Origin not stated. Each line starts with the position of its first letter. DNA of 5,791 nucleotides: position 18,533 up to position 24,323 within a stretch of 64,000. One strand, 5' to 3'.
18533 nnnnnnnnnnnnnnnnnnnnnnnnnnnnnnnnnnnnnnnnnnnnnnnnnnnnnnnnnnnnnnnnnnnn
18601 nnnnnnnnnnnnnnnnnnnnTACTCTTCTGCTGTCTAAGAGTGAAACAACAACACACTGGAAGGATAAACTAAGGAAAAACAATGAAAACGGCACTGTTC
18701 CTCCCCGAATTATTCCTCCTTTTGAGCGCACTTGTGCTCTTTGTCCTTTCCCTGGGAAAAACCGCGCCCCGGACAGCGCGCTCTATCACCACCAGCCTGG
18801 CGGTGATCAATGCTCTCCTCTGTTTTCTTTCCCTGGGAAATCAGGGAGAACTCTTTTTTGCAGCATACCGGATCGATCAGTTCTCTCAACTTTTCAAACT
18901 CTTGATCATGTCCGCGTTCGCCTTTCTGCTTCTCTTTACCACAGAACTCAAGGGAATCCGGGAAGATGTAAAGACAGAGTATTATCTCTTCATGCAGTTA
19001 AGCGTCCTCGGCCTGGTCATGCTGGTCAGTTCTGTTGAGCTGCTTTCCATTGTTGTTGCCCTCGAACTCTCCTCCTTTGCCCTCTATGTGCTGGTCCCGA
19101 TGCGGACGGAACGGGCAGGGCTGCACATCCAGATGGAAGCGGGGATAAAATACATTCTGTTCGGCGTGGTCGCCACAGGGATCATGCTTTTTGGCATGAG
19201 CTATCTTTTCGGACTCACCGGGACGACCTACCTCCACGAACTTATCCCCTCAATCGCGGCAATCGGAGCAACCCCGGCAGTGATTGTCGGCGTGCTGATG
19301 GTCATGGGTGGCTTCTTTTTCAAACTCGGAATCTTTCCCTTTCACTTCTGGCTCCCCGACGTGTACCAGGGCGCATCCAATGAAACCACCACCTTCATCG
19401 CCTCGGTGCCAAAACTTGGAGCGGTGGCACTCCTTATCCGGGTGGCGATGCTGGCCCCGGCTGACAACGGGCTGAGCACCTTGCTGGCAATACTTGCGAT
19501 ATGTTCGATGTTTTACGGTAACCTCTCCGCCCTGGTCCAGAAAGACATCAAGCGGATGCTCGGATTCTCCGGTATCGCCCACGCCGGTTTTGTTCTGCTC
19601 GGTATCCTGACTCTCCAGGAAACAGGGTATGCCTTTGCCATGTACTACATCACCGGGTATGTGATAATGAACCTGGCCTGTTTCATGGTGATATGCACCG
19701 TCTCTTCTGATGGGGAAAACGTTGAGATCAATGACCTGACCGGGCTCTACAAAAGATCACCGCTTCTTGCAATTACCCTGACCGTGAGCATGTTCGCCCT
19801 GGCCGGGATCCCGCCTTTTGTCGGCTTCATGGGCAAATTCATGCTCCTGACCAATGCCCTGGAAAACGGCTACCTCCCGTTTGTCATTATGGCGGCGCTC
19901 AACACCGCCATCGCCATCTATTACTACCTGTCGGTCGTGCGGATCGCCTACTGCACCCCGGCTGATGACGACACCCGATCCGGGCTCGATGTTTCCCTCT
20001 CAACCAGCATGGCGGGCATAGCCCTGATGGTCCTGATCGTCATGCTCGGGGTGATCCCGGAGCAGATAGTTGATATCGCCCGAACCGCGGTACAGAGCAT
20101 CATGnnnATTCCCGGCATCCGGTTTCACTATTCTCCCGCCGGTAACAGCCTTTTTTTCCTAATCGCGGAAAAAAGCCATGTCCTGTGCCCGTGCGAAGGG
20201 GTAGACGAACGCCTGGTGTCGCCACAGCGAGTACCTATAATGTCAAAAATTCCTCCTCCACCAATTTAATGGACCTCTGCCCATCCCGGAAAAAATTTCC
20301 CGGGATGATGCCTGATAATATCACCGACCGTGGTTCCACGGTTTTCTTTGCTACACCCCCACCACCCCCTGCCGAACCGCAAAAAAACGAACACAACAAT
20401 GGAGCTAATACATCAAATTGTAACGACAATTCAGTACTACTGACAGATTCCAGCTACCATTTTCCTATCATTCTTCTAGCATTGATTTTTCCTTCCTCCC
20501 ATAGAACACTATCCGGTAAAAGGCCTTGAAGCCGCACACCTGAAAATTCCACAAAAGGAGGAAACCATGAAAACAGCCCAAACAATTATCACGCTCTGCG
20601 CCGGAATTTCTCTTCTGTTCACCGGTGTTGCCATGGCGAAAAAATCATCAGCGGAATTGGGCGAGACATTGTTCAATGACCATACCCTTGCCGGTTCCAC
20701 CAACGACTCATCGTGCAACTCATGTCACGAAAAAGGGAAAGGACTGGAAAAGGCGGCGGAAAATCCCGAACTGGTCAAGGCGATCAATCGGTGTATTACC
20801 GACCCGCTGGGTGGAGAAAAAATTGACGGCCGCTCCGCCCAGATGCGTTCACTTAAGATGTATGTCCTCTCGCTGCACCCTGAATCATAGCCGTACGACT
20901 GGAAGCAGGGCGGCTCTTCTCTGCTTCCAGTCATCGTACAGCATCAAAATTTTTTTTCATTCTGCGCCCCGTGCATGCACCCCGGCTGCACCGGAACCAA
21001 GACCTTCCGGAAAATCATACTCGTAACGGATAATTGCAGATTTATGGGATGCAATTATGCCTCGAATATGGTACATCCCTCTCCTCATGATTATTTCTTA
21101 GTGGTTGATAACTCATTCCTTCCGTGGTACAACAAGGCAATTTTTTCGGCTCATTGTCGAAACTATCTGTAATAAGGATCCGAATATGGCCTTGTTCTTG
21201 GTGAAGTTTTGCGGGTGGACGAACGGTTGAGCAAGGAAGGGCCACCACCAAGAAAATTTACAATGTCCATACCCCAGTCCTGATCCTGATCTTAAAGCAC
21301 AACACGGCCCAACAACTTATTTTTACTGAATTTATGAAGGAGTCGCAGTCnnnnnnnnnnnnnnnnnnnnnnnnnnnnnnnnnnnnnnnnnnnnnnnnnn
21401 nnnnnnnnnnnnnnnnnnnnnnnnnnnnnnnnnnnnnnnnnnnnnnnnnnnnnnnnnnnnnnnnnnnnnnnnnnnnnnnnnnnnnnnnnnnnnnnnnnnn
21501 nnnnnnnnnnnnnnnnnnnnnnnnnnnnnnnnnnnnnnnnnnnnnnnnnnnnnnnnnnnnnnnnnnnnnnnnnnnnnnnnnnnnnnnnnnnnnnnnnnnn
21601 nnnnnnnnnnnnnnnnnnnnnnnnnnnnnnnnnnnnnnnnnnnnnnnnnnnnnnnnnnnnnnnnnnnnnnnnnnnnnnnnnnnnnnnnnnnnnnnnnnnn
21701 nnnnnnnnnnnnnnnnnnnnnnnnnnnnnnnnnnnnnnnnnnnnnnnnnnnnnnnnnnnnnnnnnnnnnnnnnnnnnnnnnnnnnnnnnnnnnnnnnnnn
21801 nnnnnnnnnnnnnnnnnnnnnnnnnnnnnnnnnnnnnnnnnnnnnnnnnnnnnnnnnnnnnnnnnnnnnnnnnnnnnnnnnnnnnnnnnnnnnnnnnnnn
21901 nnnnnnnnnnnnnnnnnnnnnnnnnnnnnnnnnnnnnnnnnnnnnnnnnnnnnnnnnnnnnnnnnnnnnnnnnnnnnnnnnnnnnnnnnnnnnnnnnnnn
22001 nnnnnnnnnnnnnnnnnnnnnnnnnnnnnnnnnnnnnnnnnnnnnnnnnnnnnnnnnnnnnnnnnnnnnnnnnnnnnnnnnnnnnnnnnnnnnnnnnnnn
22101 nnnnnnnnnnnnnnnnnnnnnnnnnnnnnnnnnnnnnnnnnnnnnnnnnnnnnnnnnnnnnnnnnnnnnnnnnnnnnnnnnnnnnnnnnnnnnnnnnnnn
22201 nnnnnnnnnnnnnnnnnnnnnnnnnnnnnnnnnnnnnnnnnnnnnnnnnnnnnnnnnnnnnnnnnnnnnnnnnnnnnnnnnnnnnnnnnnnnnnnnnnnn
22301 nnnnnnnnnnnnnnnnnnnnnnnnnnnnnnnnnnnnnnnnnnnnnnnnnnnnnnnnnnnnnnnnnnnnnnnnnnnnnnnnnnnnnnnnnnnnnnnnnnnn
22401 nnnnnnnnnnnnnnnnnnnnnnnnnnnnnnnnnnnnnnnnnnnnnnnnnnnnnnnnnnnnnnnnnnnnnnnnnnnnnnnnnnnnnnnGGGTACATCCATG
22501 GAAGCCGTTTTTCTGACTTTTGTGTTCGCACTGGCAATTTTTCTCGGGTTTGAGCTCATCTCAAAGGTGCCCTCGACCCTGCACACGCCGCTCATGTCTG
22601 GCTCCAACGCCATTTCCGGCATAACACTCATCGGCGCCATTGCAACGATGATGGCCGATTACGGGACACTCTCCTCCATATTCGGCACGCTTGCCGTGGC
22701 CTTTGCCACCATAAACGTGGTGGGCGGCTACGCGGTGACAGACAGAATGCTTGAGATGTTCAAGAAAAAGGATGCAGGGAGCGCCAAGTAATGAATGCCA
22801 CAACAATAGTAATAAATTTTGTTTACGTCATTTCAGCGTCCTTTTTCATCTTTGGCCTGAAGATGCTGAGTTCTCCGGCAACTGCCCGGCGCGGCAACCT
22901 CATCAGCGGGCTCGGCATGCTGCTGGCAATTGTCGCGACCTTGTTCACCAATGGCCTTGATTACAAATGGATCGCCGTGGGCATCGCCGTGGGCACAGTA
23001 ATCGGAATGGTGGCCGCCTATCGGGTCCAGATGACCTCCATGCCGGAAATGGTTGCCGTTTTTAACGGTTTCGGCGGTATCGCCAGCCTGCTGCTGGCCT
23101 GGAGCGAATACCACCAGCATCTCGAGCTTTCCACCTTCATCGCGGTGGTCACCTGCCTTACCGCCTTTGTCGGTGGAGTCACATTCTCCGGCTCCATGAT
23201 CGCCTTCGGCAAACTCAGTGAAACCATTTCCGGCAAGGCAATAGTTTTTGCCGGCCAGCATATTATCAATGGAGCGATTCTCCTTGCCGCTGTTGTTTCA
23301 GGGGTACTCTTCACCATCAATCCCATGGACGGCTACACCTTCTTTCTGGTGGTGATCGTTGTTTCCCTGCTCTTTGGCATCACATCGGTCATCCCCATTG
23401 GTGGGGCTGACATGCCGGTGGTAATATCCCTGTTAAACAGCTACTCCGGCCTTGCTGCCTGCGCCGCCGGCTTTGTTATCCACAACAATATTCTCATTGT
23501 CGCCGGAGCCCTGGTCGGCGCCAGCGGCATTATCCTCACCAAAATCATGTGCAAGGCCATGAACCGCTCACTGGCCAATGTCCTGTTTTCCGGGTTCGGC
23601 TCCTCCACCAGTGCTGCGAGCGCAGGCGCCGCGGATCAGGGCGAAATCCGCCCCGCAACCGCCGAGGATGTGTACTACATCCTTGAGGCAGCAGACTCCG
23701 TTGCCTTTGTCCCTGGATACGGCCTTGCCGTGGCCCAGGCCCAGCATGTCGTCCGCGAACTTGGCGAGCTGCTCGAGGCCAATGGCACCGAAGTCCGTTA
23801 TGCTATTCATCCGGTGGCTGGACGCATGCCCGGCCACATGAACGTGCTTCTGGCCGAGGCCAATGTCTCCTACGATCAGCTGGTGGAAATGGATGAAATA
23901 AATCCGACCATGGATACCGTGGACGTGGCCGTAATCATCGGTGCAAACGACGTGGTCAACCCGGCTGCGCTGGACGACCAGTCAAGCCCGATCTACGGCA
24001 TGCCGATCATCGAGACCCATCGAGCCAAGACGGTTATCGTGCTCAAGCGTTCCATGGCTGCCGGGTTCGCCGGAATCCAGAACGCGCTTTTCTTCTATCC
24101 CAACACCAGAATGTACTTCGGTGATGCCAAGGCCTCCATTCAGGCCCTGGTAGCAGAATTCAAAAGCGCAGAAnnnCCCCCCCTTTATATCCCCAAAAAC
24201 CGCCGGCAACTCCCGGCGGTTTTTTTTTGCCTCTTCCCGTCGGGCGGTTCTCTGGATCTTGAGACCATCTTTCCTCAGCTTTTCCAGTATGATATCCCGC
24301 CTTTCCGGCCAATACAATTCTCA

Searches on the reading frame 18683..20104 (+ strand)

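Call 61: search_protein_families(library=ncbifam, proteins=[window:18683-20104:+], max_evalue=1e-10)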
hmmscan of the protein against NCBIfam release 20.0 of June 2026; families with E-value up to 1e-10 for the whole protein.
window:18683-20104:+ (474 aa): 68 families (the best 25 are shown)
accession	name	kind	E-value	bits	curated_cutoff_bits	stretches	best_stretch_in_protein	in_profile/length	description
TIGR01770.1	NDH_I_N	subfamily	2.5e-107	359.8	332.6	1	5-462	3-471/472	NADH-quinone oxidoreductase subunit NuoN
NF004442.0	PRK05777.1-5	equivalog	4e-100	336.1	523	1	4-472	9-480/483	NADH-quinone oxidoreductase subunit NuoN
NF004440.0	PRK05777.1-3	equivalog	8.5e-96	321.7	519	1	4-472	9-475/477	NADH-quinone oxidoreductase subunit NuoN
NF004441.0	PRK05777.1-4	equivalog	3e-82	276.9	477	1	94-471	141-521/524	NADH-quinone oxidoreductase subunit NuoN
NF004446.0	PRK05777.2-4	equivalog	1.1e-77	262.3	590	1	5-466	13-491/502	NADH-quinone oxidoreductase subunit NuoN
NF004445.0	PRK05777.2-3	equivalog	2.8e-73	247.5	408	1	4-467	8-471/475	NADH-quinone oxidoreductase subunit NuoN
NF002701.0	PRK02504.1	equivalog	1.1e-68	232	569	1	5-424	14-435/513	NAD(P)H-quinone oxidoreductase subunit N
NF004439.0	PRK05777.1-1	equivalog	2e-67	228.1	531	1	11-470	13-482/485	NADH-quinone oxidoreductase subunit NuoN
NF004444.0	PRK05777.2-2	equivalog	6.2e-66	223.5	496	1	6-466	17-487/496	NADH-quinone oxidoreductase subunit NuoN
NF004443.0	PRK05777.2-1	equivalog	2.2e-62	211.9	626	1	4-459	12-481/506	NADH-quinone oxidoreductase subunit NuoN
NF009306.0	PRK12663.1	equivalog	1.3e-51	175.9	542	1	23-472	34-480/498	Na+/H+ antiporter subunit D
NF004447.0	PRK05777.2-5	equivalog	1.2e-48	166.4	547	1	5-428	3-427/458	NADH-quinone oxidoreductase subunit NuoN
TIGR01972.1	NDH_I_M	subfamily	1.3e-47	162.6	263.8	1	72-473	82-482/486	NADH-quinone oxidoreductase subunit M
NF006241.0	PRK08377.1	equivalog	3e-45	155.1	645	1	64-473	76-477/494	NADH dehydrogenase subunit N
NF009308.0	PRK12665.1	equivalog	2.1e-43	148.7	585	1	64-421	78-433/531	Na+/H+ antiporter subunit D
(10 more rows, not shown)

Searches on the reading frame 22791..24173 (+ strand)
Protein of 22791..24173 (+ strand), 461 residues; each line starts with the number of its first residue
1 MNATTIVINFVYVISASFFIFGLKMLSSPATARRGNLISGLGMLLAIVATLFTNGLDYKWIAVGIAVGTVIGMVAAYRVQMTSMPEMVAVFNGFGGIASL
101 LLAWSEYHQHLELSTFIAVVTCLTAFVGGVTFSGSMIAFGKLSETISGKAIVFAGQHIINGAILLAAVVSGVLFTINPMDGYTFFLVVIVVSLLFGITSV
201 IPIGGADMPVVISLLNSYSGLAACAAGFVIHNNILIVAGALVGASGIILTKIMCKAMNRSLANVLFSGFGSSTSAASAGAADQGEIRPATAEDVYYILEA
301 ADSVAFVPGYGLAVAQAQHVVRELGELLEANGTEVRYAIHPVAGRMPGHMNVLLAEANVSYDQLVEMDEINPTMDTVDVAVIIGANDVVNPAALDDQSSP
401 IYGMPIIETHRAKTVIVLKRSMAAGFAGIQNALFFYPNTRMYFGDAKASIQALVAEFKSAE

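Call 61: search_protein_families(library=ncbifam, proteins=[window:22791-24173:+], max_evalue=1e-10)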
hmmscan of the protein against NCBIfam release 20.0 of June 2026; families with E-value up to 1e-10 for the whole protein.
window:22791-24173:+ (461 aa): 1 family
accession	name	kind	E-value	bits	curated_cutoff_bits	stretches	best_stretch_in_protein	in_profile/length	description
NF006974.0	PRK09444.1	equivalog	9.7e-145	483.3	689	1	7-455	5-458/460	Re/Si-specific NAD(P)(+) transhydrogenase subunit beta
